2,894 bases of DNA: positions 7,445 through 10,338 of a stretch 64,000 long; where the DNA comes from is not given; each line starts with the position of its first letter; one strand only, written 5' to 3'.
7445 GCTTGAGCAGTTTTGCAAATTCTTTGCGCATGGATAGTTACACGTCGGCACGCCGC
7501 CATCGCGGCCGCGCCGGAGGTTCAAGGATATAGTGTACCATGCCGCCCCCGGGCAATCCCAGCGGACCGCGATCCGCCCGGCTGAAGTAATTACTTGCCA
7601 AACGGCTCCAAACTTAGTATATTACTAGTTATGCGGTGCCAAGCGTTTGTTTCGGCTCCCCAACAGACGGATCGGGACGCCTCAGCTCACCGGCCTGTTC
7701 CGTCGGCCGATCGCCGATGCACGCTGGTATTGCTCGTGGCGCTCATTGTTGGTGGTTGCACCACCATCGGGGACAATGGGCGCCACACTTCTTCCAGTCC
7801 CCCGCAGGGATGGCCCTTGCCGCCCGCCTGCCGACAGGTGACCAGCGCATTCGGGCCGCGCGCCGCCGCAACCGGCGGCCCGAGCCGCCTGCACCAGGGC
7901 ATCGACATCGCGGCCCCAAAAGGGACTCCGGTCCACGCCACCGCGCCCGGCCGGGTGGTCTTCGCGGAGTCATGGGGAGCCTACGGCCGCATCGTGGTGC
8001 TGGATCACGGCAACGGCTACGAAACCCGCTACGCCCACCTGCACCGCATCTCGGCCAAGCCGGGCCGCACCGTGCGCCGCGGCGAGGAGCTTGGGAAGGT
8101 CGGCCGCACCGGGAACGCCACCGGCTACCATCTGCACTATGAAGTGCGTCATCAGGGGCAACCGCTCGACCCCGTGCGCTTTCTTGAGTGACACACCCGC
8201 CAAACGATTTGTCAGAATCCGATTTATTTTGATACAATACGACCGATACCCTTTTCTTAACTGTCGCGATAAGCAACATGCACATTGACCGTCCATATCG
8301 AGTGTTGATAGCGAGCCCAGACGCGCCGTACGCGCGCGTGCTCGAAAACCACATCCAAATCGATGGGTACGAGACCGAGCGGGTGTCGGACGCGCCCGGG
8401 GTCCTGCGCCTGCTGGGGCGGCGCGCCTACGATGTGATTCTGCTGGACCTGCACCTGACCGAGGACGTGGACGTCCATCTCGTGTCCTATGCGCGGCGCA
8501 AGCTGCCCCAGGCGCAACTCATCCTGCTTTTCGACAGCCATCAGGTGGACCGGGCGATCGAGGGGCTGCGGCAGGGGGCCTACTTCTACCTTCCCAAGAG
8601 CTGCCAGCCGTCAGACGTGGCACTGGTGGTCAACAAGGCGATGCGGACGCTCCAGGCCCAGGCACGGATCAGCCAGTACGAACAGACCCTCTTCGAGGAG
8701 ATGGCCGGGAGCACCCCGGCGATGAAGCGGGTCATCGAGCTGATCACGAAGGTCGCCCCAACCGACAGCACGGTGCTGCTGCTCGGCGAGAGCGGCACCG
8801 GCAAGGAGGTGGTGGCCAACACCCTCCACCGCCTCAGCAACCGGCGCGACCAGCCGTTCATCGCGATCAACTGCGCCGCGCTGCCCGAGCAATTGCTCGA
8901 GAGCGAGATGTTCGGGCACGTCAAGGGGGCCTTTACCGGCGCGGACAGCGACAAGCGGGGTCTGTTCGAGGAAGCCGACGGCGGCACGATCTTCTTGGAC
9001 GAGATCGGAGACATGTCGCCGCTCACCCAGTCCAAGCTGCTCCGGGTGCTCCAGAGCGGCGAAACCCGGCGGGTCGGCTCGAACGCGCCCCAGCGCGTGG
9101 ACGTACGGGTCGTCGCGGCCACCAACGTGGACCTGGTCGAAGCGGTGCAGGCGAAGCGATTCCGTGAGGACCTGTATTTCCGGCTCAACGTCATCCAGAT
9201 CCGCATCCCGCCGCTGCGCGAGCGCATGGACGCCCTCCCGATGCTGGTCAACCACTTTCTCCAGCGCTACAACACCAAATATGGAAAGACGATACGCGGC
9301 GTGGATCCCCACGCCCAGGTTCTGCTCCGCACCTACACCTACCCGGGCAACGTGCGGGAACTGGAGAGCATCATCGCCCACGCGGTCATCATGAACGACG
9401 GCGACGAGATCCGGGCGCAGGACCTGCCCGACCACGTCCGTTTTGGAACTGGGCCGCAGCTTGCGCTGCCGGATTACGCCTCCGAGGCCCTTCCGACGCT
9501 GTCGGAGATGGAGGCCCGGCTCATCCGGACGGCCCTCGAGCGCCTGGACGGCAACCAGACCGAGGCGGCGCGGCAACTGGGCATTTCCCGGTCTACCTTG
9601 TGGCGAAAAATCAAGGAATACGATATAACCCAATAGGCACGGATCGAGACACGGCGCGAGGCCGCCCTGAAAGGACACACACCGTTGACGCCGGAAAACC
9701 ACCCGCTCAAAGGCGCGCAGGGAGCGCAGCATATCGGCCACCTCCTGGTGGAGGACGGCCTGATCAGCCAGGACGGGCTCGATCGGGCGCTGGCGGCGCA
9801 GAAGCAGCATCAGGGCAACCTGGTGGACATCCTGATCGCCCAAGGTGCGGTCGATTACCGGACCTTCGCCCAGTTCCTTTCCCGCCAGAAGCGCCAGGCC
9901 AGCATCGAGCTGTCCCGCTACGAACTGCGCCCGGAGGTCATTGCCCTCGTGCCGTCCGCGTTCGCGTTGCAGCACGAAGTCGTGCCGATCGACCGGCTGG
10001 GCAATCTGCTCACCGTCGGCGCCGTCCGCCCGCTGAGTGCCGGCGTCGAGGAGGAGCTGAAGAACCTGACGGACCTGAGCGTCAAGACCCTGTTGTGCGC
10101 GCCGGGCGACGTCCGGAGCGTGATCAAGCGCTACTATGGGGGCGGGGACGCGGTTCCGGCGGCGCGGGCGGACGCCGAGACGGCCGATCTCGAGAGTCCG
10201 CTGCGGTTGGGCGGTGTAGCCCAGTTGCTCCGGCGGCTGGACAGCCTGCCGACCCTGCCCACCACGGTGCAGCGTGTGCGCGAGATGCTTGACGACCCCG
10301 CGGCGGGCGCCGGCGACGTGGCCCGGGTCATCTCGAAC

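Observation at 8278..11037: An MshEN (c-di-GMP-binding type) domain fused to HDOD lies immediately downstream of a sigma54 enhancer-binding response regulator.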

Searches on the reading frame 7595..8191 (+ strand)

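Call 3: search_protein_families(library=pfam, proteins=[window:7595-8191:+], max_evalue=0.1)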
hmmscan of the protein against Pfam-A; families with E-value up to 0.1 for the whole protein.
window:7595-8191:+ (198 aa): 1 family
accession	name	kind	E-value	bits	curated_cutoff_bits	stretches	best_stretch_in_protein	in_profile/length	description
PF01551.29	Peptidase_M23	-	2.6e-36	124.1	28.7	1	99-193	2-96/96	Peptidase family M23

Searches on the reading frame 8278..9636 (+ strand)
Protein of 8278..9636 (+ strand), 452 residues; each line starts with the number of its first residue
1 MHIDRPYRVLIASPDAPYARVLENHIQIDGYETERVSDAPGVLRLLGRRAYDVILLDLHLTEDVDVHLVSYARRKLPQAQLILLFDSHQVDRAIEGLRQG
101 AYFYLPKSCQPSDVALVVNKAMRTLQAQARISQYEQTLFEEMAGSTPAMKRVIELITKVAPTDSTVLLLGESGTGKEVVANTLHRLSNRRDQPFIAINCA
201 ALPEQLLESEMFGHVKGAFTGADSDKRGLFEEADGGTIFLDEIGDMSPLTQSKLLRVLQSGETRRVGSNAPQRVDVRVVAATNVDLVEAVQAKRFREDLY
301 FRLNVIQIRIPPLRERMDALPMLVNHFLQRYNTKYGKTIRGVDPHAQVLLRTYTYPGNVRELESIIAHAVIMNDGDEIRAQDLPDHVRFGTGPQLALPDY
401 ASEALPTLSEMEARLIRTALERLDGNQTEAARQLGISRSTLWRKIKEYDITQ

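Call 3: search_protein_families(library=pfam, proteins=[window:8278-9636:+], max_evalue=0.1)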
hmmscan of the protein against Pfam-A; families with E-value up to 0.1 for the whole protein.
window:8278-9636:+ (452 aa): 28 families (the best 25 are shown)
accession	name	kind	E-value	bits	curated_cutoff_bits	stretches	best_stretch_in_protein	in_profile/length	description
PF00158.32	Sigma54_activat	-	2.4e-73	245.8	20.2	1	143-308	2-167/168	Sigma-54 interaction domain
PF25601.1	AAA_lid_14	-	6.6e-24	84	27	1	314-389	1-76/87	AAA+ ATPase lid domain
PF14532.12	Sigma54_activ_2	-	6.9e-24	85.1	25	1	144-313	2-138/138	Sigma-54 interaction domain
PF02954.25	HTH_8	-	1.5e-16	60.2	22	1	408-448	2-42/42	Bacterial regulatory protein, Fis family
PF00072.30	Response_reg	-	1e-08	35.8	30.2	1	9-115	1-107/111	Response regulator receiver domain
PF07728.20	AAA_5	-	7.1e-07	29.7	22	1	166-284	2-123/139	AAA domain (dynein-related subfamily)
PF00004.35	AAA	-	3.7e-06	27.9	21.2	1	166-302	1-130/131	ATPase family associated with various cellular activities (AAA)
PF18024.7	HTH_50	-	7.4e-05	22.8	27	1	408-450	8-49/50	Helix-turn-helix domain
PF07724.20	AAA_2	-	8.2e-05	23.1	27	1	164-291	4-132/166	AAA domain (Cdc48 subfamily)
PF13542.12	HTH_Tnp_ISL3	-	0.00084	19.2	27.4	1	419-448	24-50/51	Helix-turn-helix domain of transposase family ISL3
PF20432.4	Xre-like-HTH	-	0.0015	19.3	25.8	1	413-444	12-42/63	Antitoxin Xre-like helix-turn-helix domain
PF13384.12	HTH_23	-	0.0022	18.2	24.6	1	424-448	17-41/50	Homeodomain-like domain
PF00126.33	HTH_1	-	0.0037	17.6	26.6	1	425-447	14-36/60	Bacterial regulatory helix-turn-helix protein, lysR family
PF12775.13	AAA_7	-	0.0052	16.8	25.8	1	137-201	7-71/181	P-loop containing dynein motor region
PF13412.12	HTH_24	-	0.0056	16.7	21.9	1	426-447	19-40/48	Winged helix-turn-helix DNA-binding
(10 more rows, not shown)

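Call 4: search_protein_families(library=ncbifam, proteins=[window:8278-9636:+], max_evalue=0.1)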
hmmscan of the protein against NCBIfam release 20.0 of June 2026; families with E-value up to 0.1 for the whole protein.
window:8278-9636:+ (452 aa): 69 families (the best 25 are shown)
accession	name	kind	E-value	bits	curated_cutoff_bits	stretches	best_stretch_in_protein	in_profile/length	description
TIGR01818.1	ntrC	equivalog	1.7e-118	396.4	558.6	1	9-447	1-462/463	nitrogen regulation protein NR(I)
NF008469.0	PRK11361.1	equivalog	3.1e-117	392.1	714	1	7-451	5-457/461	acetoacetate metabolism transcriptional regulator AtoC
NF007689.0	PRK10365.1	equivalog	2.4e-109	366.1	760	1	9-445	8-439/441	sigma-54-dependent response regulator transcription factor ZraR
TIGR02915.1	PEP_resp_reg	equivalog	2.6e-106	356.1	502.6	1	28-450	18-444/445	PEP-CTERM-box response regulator transcription factor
TIGR01817.1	nifA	equivalog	1.2e-105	354.3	528.85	1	126-383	182-438/534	nif-specific transcriptional activator NifA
NF041552.1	TF_PrdR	equivalog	5e-104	348.7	795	1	128-449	255-577/577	sigma-54 dependent transcriptional regulator PrdR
NF041946.1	LuxO_transreg_Vib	equivalog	7.6e-102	341.5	800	1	34-449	24-461/463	quorum-sensing sigma-54 dependent transcriptional regulator LuxO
NF008176.1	PRK10923.1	equivalog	1.3e-100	337.3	620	1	9-449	6-467/469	nitrogen regulation protein NR(I)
NF003451.0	PRK05022.1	equivalog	1.6e-99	334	476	1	126-450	176-510/512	nitric oxide reductase transcriptional regulator NorR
NF050807.1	TransRegFlbDCaul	equivalog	4.3e-96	322.5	750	1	47-449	41-439/454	sigma-54-dependent transcriptional regulator FlbD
NF041906.1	V4R_TF_MobR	exception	8.9e-94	314.9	999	1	132-447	225-543/544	phenol degradation transcriptional regulator MobR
NF038308.1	RNA_repair_RtcR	equivalog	5.5e-92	309.3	650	1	127-444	167-512/530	RNA repair transcriptional activator RtcR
NF011695.0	PRK15115.1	equivalog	4.4e-91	305.9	763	1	4-448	4-436/445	two-component system response regulator GlrR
TIGR02329.1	propionate_PrpR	equivalog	8.1e-90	301.9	499.2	1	116-446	183-525/526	propionate catabolism operon regulatory protein PrpR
NF051870.1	NAssimRespRegNtrX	equivalog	1.7e-89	300.8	600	1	24-447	19-449/452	nitrogen assimilation response regulator NtrX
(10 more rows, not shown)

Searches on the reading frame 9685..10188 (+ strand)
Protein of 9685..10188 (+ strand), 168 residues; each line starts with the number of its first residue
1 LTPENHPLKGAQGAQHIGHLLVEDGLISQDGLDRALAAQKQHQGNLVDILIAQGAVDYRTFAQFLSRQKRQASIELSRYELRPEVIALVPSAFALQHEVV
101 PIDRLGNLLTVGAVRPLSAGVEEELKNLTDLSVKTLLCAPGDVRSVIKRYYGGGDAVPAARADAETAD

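Call 29: search_solved_structures(query=window:9685-10188:+, max_evalue=1, show_alignments=5)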
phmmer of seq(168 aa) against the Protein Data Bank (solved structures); distinct sequences matched with E-value up to 1: 18.
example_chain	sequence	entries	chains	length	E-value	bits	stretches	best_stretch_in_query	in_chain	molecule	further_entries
6f8l_G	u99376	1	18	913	7.9e-19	71.5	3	13-138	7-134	Type IV pilus assembly protein PilF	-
3jc8_Ba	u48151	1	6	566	2.6e-17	66.6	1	16-152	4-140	Type IV-A pilus assembly ATPase PilB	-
6olj_C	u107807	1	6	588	2.1e-16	63.7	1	13-165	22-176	Type IV pilus biogenesis ATPase PilB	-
5tsg_B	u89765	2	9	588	2.1e-16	63.7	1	13-165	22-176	Type IV pilus biogenesis ATPase PilB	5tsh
5zfr_A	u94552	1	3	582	1.4e-15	61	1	8-158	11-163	Type IV pilus biogenesis ATPase PilB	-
9g1w_A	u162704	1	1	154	5.3e-11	46.1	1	13-135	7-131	Type IV pilus assembly ATPase PilB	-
5htl_A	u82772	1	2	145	9.6e-11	45.3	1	15-139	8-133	MSHA biogenesis protein MshE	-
7lkm_A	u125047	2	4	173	1.5e-05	28.4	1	21-163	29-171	Pilus biogenesis protein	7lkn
7lko_B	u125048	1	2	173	2.4e-05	27.7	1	21-163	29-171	Pilus biogenesis protein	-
6ejf_G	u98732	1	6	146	0.0027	21.1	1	14-110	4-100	Type IV pilus assembly protein PilF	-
8pfa_A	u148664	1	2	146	0.011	19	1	15-103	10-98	c-di-GMP binding domain of the ATPase enzyme PilF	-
8pdk_A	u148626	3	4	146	0.014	18.8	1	15-103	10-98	c-di-GMP binding domain of the ATPase enzyme PilF | ATP-binding motif-containing protein pilF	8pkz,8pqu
8pe0_A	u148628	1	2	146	0.021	18.2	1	16-103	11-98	c-di-GMP binding domain of the ATPase enzyme PilF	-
6ejf_J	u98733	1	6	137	0.022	18.1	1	16-103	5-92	Type IV pilus assembly protein PilF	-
9gl5_A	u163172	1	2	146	0.028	17.8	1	15-103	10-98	ATP-binding motif-containing protein pilF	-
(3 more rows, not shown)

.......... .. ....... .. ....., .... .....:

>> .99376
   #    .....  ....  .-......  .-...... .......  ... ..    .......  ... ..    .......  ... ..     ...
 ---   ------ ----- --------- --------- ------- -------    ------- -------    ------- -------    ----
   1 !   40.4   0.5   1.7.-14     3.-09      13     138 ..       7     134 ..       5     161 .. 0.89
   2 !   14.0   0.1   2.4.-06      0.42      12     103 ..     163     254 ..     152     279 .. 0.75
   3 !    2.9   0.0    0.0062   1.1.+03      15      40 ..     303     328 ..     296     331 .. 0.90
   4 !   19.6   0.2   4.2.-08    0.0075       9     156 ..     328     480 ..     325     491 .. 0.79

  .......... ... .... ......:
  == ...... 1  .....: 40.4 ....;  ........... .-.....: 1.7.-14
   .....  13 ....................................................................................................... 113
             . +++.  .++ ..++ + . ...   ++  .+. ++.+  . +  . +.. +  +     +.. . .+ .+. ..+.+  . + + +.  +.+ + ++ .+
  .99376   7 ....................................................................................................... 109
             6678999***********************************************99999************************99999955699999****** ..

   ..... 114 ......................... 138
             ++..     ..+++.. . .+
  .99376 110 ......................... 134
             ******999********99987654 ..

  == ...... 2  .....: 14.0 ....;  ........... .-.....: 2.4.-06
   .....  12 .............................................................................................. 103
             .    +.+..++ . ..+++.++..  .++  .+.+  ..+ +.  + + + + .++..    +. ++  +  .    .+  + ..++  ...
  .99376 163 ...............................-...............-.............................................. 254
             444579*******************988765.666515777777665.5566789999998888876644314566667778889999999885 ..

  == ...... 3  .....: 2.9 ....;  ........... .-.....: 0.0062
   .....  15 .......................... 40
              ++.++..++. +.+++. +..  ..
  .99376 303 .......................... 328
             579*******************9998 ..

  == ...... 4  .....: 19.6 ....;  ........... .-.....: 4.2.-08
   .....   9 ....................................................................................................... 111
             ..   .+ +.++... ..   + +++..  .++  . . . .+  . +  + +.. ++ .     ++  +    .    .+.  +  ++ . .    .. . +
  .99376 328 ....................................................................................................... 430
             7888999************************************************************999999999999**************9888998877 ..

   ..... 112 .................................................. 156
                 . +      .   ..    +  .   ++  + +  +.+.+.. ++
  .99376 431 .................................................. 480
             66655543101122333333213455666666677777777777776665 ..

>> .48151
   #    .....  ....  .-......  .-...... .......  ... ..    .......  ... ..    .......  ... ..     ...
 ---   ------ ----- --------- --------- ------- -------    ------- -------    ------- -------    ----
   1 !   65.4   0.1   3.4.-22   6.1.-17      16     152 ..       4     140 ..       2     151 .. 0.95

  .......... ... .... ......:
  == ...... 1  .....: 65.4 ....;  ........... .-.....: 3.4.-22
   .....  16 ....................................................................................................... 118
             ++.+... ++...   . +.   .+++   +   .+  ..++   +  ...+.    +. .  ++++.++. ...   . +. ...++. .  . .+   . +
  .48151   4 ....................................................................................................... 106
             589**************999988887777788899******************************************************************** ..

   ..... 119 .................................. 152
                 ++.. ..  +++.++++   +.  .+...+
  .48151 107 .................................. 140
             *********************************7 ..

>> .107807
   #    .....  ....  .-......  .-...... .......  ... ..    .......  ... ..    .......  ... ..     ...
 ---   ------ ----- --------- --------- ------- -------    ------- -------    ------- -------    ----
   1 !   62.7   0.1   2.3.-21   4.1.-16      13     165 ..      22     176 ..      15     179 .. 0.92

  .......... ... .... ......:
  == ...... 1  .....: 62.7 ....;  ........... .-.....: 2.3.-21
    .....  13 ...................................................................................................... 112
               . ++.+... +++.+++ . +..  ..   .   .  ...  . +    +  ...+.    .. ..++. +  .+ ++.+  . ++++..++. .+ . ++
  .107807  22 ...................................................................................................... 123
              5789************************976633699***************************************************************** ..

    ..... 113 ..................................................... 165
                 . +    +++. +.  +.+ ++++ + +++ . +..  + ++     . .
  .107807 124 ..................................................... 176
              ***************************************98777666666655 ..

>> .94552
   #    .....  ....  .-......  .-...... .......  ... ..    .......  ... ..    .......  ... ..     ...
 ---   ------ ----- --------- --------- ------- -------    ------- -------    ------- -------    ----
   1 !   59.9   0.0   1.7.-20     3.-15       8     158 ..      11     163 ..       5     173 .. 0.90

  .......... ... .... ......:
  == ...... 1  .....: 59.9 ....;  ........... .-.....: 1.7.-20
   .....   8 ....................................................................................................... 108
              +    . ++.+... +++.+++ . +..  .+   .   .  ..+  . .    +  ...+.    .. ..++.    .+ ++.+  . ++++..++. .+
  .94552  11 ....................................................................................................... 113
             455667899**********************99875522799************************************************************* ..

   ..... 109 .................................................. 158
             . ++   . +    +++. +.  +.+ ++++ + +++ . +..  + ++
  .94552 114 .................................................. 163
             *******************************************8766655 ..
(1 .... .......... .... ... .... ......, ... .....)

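Call 65: find_homologous_proteins(query=window:9685-10188:+, max_evalue=0.000001)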
Query seq(168 aa): 387 candidates shared short words with the query, none scored E <= 0.000001.
